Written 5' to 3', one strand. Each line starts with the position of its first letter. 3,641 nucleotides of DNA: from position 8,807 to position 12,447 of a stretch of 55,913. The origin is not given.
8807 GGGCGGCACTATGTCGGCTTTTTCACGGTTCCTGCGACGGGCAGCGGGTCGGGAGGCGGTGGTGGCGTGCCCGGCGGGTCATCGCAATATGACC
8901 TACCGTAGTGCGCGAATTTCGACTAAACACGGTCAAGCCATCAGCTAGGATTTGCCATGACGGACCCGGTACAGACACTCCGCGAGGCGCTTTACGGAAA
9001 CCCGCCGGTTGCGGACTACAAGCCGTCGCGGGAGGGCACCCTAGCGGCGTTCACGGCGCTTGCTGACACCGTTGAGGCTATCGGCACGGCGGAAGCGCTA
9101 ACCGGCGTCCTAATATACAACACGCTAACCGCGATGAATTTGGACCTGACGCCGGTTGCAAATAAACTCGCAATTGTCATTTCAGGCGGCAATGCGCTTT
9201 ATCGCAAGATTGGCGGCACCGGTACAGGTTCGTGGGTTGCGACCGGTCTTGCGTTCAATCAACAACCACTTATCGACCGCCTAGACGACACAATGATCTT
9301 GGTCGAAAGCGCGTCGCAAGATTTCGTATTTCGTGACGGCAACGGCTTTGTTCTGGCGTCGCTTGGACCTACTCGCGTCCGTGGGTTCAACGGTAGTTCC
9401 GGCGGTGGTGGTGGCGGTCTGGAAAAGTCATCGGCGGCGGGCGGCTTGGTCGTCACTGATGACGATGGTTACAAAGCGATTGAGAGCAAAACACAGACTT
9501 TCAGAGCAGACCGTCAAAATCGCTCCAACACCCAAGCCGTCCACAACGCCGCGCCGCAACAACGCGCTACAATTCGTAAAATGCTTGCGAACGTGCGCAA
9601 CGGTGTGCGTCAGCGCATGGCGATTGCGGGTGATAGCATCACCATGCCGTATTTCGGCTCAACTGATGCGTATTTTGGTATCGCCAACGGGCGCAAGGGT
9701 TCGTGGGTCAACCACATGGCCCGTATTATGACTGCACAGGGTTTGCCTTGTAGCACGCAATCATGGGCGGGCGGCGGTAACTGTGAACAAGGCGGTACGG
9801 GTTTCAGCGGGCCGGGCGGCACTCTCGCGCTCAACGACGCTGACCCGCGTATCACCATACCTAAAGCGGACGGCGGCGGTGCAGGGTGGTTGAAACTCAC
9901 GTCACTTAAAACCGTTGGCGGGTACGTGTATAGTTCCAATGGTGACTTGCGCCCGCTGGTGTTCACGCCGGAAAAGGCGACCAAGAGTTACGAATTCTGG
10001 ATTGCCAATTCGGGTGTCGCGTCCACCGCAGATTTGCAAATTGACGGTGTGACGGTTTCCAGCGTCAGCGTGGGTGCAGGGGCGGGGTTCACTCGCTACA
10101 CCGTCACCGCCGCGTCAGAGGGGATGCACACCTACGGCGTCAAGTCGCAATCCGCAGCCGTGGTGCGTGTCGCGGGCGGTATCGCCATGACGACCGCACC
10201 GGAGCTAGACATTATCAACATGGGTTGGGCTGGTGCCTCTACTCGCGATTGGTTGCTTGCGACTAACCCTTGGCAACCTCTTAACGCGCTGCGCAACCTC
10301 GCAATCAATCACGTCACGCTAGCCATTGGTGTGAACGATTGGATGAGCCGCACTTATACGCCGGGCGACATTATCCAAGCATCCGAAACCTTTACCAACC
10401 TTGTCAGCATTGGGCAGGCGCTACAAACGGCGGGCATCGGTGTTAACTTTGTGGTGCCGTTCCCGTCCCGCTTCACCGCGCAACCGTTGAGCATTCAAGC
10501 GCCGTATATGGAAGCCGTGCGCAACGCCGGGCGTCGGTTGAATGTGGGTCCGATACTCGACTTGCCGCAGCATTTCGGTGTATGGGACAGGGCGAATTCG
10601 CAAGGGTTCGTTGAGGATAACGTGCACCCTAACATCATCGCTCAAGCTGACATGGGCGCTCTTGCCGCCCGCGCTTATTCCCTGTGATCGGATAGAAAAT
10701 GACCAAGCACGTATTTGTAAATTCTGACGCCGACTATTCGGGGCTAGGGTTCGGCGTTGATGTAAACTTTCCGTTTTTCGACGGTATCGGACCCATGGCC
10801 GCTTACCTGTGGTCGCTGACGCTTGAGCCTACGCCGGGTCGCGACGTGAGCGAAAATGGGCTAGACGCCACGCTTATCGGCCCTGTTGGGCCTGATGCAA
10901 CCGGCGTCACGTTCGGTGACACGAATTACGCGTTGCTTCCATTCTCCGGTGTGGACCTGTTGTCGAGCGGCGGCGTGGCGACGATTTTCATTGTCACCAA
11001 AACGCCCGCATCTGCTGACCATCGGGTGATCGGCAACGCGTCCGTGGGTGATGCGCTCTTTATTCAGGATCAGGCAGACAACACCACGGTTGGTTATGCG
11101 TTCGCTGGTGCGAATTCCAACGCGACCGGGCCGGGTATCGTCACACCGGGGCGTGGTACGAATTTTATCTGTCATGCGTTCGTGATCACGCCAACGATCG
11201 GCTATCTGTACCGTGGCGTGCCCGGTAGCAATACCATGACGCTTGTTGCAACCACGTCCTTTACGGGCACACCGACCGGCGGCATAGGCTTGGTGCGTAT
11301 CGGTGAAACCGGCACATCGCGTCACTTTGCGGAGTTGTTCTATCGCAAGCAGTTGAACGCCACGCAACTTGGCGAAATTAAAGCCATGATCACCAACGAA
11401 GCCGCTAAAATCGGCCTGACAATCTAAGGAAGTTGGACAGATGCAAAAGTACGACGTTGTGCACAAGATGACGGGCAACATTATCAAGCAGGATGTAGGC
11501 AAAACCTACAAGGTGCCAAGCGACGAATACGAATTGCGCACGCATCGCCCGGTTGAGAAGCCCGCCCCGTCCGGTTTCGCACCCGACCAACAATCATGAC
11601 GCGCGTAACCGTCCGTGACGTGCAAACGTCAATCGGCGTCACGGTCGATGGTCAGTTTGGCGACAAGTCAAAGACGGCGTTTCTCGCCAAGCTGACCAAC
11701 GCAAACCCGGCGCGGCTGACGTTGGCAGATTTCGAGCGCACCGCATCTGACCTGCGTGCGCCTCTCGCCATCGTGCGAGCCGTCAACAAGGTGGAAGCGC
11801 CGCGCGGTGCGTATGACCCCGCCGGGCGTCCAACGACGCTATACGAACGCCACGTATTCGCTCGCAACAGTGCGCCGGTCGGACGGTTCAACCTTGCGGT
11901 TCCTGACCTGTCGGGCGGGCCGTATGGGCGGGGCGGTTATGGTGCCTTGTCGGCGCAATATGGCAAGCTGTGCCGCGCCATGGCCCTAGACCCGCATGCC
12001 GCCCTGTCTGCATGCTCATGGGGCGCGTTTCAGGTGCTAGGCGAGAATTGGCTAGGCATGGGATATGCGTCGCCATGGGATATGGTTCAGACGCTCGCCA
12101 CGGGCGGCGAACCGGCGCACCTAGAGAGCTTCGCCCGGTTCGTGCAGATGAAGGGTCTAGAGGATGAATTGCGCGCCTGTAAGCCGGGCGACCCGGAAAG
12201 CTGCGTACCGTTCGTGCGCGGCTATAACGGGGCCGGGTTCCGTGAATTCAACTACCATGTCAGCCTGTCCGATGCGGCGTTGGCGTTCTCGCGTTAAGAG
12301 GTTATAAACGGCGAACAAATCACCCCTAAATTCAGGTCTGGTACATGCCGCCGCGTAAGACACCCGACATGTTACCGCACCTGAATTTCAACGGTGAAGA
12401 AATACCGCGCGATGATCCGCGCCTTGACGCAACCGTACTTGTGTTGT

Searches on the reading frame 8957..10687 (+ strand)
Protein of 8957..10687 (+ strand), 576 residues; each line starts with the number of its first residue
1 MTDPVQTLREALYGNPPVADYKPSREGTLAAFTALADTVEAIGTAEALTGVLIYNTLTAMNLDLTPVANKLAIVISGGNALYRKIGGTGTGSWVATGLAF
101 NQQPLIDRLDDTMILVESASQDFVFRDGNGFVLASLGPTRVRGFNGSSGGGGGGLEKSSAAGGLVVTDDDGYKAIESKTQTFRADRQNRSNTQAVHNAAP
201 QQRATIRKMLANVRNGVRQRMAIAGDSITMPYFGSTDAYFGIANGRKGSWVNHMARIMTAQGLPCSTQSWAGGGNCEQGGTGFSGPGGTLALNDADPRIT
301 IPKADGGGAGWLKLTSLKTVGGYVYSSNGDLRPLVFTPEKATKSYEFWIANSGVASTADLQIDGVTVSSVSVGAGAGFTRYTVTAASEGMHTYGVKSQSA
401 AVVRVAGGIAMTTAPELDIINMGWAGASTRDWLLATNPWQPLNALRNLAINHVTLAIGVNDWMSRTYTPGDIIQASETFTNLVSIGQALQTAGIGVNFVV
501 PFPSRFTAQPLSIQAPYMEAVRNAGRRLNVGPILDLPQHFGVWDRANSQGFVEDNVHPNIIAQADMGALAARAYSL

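Call 38: search_protein_families(library=pfam, proteins=[window:8957-10687:+], max_evalue=0.01)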
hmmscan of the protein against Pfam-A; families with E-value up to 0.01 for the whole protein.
window:8957-10687:+ (576 aa): 1 family
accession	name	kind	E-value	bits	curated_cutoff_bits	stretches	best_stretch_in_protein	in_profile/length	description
PF13472.12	Lipase_GDSL_2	-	3e-08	34.8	32.9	1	413-559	31-172/178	GDSL-like Lipase/Acylhydrolase family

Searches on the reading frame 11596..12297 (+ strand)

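Call 38: search_protein_families(library=pfam, proteins=[window:11596-12297:+], max_evalue=0.01)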
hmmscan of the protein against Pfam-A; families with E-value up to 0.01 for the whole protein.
window:11596-12297:+ (233 aa): 1 family
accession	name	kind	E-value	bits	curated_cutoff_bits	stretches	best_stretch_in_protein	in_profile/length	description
PF11860.13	Muramidase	-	6.4e-35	121.4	22.3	1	57-228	2-171/175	N-acetylmuramidase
